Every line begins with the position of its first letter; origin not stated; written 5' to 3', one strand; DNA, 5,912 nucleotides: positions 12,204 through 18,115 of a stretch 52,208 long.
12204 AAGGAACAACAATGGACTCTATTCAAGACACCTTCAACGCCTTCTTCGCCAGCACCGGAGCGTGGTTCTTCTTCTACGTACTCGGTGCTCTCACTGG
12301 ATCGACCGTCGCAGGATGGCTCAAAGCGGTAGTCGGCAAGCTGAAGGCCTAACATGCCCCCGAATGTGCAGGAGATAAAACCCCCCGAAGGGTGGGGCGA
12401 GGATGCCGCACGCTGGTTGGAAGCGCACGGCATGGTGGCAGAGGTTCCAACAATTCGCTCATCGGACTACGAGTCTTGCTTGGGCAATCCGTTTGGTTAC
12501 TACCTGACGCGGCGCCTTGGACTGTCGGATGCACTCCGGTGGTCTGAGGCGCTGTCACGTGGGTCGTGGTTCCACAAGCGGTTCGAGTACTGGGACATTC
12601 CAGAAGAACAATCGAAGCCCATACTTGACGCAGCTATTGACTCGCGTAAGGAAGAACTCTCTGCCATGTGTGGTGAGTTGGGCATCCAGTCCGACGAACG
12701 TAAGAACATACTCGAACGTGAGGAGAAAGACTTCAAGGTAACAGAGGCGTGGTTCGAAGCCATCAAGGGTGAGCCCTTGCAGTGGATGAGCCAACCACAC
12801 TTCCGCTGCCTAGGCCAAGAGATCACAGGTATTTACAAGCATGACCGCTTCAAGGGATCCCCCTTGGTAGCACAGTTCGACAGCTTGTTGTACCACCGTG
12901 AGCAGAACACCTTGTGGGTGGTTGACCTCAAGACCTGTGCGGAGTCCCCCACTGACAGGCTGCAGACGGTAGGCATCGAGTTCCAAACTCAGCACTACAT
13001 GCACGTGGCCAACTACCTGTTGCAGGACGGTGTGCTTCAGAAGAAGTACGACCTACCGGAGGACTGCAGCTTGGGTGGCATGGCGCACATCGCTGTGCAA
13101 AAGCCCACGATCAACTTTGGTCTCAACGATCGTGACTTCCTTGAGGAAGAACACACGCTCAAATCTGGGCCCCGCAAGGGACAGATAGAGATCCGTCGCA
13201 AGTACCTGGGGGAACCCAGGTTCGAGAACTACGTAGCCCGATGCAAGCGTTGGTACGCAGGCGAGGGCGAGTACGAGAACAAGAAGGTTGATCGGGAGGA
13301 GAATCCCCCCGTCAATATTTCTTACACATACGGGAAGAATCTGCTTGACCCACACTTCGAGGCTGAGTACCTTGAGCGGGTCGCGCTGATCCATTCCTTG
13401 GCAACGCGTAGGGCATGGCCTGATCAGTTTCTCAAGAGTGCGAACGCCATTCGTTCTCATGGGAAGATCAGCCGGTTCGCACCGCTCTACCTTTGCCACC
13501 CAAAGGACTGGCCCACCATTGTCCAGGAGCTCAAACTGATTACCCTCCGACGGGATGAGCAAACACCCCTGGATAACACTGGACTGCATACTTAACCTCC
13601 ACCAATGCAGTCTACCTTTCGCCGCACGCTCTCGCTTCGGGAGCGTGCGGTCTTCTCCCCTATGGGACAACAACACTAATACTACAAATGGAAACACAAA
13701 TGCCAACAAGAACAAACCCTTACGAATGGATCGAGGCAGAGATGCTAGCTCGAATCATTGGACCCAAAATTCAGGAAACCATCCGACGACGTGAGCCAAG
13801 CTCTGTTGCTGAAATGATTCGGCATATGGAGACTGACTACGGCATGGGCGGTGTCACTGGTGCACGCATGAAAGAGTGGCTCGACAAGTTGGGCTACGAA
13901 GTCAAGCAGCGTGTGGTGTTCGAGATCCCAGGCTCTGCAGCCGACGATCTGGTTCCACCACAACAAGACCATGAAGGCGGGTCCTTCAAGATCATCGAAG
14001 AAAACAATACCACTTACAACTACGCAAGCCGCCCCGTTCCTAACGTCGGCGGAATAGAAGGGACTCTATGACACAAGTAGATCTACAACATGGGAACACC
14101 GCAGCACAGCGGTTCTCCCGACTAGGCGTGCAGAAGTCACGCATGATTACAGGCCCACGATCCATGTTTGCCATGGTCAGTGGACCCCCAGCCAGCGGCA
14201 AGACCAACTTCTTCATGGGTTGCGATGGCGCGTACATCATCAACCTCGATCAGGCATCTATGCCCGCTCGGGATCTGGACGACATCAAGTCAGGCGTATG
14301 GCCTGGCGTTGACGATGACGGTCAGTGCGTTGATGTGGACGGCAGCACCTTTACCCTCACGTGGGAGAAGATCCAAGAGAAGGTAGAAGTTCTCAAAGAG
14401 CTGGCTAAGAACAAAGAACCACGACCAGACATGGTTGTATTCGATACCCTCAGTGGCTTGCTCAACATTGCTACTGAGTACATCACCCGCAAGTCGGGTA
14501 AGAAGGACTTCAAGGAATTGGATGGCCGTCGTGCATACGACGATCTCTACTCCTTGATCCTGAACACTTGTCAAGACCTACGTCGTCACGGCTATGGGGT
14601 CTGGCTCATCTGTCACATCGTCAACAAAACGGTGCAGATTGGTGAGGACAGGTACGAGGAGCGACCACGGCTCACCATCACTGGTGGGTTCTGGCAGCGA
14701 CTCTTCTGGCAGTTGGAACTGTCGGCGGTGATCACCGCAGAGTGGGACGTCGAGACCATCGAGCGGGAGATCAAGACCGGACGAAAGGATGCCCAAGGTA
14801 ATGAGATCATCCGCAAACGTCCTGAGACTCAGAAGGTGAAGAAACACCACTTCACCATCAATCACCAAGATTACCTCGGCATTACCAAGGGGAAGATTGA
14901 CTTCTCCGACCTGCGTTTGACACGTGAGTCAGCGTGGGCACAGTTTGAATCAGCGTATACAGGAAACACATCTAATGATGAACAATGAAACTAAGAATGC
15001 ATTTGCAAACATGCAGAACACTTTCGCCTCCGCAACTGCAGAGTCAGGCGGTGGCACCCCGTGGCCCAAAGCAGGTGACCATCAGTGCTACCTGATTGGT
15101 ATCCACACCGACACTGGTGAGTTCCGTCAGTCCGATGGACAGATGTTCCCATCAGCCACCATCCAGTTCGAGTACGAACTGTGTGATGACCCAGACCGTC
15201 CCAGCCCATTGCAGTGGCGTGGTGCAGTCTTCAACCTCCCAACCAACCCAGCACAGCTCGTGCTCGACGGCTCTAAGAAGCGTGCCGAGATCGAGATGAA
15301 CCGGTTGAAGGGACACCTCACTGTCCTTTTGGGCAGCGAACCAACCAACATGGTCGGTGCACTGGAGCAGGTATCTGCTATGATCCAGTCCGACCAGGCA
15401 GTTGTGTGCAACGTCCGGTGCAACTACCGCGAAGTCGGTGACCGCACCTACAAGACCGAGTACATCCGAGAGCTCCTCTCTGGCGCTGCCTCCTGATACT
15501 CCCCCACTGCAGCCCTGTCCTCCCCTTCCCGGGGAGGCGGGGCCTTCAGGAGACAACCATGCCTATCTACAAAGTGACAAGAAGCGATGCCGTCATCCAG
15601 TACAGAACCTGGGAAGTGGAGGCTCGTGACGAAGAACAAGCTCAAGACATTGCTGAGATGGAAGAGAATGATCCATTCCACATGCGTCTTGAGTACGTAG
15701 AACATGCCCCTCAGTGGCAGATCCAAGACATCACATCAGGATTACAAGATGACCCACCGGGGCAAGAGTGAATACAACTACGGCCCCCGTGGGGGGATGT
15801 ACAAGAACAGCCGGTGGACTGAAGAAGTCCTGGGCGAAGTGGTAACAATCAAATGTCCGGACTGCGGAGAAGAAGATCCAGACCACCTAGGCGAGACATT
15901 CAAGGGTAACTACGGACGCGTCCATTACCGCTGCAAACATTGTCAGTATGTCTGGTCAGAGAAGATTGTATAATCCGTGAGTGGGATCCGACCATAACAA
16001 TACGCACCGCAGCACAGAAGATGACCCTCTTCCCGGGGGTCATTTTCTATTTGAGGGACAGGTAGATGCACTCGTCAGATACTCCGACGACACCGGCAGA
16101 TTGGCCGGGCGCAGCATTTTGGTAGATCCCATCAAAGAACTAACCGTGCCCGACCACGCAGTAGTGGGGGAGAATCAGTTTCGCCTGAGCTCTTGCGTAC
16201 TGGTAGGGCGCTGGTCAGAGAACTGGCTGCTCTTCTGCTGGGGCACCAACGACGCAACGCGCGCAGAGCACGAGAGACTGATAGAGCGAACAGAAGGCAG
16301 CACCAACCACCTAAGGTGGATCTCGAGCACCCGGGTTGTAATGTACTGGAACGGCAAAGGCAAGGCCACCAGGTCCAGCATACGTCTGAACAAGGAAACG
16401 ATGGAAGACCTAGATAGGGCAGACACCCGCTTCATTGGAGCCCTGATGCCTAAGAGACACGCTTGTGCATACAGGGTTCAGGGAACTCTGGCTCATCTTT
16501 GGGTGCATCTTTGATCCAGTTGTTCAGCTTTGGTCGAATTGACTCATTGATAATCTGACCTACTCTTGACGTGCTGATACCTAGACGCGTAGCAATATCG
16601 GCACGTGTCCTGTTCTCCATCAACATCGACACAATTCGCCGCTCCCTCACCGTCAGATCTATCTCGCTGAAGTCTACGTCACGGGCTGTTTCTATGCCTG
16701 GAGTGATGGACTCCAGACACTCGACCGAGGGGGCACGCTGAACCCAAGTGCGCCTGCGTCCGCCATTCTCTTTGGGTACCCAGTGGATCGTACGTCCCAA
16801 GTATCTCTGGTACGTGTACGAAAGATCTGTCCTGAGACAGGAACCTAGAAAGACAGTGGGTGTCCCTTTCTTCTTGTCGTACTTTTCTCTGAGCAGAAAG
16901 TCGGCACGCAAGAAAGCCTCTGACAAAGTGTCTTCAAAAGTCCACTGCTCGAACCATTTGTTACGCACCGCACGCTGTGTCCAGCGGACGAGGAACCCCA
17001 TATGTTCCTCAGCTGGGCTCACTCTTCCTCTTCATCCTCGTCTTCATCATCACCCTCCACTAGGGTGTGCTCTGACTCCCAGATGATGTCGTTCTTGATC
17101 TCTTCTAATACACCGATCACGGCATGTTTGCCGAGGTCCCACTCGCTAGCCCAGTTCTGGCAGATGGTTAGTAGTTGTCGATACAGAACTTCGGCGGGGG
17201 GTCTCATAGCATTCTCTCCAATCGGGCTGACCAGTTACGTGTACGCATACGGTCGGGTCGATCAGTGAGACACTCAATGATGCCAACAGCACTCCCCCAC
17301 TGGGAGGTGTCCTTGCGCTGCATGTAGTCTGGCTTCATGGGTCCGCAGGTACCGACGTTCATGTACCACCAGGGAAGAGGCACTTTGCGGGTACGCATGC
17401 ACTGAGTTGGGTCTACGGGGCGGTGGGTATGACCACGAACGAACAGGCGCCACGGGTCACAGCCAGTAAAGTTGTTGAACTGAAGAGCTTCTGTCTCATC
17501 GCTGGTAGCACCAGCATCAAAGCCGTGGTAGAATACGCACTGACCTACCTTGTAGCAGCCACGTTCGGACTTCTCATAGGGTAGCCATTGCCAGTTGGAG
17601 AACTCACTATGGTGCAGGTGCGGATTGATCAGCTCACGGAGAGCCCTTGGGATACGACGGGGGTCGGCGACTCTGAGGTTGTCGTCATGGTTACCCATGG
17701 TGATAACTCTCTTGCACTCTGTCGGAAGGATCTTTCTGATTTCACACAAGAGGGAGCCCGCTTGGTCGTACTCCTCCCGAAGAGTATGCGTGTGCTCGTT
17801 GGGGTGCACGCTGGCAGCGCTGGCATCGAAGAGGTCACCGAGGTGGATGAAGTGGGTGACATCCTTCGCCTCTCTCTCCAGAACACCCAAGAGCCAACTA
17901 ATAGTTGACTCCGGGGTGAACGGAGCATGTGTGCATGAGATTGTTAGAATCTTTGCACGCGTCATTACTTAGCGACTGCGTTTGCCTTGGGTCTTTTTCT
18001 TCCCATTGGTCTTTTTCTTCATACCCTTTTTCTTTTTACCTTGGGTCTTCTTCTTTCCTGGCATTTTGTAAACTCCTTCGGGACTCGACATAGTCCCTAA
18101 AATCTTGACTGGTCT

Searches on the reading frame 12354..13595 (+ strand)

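Call 12: search_protein_families(library=pfam, proteins=[window:12354-13595:+], max_evalue=0.001)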
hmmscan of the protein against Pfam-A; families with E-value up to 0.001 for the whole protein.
window:12354-13595:+ (413 aa): 1 family
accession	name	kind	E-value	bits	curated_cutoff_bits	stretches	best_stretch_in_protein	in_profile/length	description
PF12705.13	PDDEXK_1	-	1.5e-10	41.9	22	1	37-222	5-172/247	PD-(D/E)XK nuclease superfamily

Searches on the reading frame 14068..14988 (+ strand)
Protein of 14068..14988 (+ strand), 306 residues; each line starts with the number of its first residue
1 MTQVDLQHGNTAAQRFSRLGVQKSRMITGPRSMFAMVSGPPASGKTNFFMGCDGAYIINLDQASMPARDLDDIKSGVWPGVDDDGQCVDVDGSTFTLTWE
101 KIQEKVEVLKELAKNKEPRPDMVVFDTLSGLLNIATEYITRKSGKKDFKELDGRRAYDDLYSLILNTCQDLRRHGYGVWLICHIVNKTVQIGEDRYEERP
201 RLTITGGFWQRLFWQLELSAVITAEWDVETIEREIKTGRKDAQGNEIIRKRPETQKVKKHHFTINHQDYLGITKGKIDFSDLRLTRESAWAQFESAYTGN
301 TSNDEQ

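Call 12: search_protein_families(library=pfam, proteins=[window:14068-14988:+], max_evalue=0.001)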
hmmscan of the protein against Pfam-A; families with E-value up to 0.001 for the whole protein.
window:14068-14988:+ (306 aa): 1 family
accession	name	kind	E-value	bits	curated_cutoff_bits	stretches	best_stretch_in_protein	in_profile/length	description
PF13479.12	AAA_24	-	8.1e-11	42.6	27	1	36-195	6-141/195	AAA domain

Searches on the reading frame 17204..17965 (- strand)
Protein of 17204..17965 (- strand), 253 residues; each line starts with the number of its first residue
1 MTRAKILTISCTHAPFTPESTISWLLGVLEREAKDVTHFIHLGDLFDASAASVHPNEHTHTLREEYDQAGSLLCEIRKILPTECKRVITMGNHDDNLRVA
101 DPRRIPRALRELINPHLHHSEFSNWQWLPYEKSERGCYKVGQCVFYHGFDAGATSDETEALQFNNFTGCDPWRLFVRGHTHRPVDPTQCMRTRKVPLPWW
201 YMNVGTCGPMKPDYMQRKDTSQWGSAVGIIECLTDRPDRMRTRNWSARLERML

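Call 12: search_protein_families(library=pfam, proteins=[window:17204-17965:-], max_evalue=0.001)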
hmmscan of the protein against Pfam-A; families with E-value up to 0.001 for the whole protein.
window:17204-17965:- (253 aa): 2 families
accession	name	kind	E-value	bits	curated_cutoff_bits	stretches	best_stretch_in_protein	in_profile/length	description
PF00149.33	Metallophos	-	1.5e-07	32.5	21.5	1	5-148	2-115/191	Calcineurin-like phosphoesterase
PF12850.12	Metallophos_2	-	3.4e-06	27.6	27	1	5-210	2-138/154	Calcineurin-like phosphoesterase superfamily domain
